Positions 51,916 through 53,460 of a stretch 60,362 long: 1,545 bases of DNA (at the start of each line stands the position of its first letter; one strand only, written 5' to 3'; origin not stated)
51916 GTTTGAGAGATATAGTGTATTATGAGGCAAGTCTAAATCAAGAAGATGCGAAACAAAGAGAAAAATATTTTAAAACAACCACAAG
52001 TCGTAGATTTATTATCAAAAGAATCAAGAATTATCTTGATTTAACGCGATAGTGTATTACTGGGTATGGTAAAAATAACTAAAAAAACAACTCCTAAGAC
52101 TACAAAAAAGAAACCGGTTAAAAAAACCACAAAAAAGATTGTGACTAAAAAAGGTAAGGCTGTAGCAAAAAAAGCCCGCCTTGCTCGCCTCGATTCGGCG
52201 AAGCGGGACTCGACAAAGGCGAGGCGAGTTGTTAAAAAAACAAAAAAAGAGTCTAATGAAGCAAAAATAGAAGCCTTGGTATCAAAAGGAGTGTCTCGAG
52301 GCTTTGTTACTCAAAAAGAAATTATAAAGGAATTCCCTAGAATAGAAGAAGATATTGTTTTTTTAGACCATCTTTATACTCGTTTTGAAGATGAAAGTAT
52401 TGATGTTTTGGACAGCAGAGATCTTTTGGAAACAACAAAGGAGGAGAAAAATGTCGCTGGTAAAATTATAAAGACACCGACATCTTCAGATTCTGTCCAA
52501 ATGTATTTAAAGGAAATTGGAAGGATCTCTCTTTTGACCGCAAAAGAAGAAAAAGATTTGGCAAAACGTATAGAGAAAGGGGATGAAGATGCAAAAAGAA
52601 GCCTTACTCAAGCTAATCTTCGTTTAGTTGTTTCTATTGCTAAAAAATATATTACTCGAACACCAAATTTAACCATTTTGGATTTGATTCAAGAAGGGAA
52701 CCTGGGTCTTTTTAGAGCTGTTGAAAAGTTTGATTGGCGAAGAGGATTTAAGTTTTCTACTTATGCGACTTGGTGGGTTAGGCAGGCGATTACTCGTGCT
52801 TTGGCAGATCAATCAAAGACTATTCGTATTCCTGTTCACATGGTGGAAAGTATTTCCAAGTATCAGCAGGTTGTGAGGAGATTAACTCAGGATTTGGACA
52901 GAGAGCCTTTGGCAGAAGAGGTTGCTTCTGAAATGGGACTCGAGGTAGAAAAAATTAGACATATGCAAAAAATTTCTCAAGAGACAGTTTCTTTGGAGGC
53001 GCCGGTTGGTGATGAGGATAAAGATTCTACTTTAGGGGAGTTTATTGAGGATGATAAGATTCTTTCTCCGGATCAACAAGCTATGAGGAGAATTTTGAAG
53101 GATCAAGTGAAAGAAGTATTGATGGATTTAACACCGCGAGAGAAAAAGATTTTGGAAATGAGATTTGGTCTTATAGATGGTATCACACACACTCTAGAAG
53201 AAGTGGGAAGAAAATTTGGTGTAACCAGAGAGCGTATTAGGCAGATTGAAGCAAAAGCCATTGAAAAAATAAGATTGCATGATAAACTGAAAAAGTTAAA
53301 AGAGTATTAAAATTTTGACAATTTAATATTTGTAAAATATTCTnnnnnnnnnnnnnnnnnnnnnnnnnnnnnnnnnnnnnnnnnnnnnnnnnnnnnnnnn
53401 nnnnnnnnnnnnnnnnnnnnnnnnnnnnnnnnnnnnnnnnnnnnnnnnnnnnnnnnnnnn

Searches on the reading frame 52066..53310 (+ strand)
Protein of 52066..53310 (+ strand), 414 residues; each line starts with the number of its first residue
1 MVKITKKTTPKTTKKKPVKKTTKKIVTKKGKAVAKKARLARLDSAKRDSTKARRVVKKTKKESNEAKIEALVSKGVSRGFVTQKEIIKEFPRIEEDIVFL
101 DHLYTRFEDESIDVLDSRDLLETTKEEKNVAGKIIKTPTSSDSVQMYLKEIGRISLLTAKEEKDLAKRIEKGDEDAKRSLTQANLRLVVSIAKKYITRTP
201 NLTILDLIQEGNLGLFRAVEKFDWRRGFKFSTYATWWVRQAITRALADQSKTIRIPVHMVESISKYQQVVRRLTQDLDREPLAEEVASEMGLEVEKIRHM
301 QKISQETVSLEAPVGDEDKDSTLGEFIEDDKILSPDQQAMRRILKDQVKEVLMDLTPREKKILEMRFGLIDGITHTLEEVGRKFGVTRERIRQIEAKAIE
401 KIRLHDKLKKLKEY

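Call 59: search_protein_families(library=ncbifam, proteins=[window:52066-53310:+], max_evalue=1e-10)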
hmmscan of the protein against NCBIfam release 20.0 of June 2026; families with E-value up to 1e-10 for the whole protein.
window:52066-53310:+ (414 aa): 40 families (the best 25 are shown)
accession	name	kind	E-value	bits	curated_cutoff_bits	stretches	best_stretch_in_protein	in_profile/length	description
NF006666.0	PRK09210.1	equivalog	9.8e-131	436.4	572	1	57-414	5-368/370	RNA polymerase sigma factor RpoD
NF004208.0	PRK05658.1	equivalog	6.1e-127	425.2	555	2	175-414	392-628/631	RNA polymerase sigma factor RpoD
NF004561.0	PRK05901.1-3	equivalog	3.8e-105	353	582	1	175-414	299-535/537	RNA polymerase sigma factor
TIGR02393.1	RpoD_Cterm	equivalog_domain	1.3e-100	335.9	354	1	176-414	1-236/238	RNA polymerase sigma factor RpoD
NF005643.0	PRK07406.1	equivalog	1.5e-98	330.4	500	1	174-414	159-395/397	RNA polymerase sigma factor RpoD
NF004562.0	PRK05901.1-4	equivalog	2.8e-97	326.6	779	2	174-413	315-551/571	RNA polymerase sigma factor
NF004560.0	PRK05901.1-1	equivalog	5.4e-96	322.7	711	1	174-414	277-514/516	RNA polymerase sigma factor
NF005920.0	PRK07921.1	subfamily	4.4e-95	318.4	464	1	174-414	89-326/328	RNA polymerase sigma factor SigB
NF041931.2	MzaA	equivalog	2.1e-93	314.5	800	1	174-414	474-713/726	MZA anti-phage system associated sigma-70 family RNA polymerase sigma factor MzaA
TIGR02997.1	Sig70-cyanoRpoD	subfamily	8.1e-93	310.9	384.5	1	167-403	67-298/298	RNA polymerase sigma factor, RpoD/SigA family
TIGR02394.1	rpoS_proteo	equivalog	5.3e-87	291.9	378.7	1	138-404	9-272/285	RNA polymerase sigma factor RpoS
NF004207.0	PRK05657.1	equivalog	2.7e-86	289.9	394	1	107-405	17-316/329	RNA polymerase sigma factor RpoS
NF005785.0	PRK07598.1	equivalog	3.8e-83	279.6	554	1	168-414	168-410/415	RNA polymerase sigma factor SigC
NF004565.0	PRK05901.2-3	equivalog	4e-77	260.2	484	1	12-414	93-498/501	RNA polymerase sigma factor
NF004615.0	PRK05949.1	subfamily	1.2e-76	257.8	530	1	160-414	77-324/327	RNA polymerase sigma factor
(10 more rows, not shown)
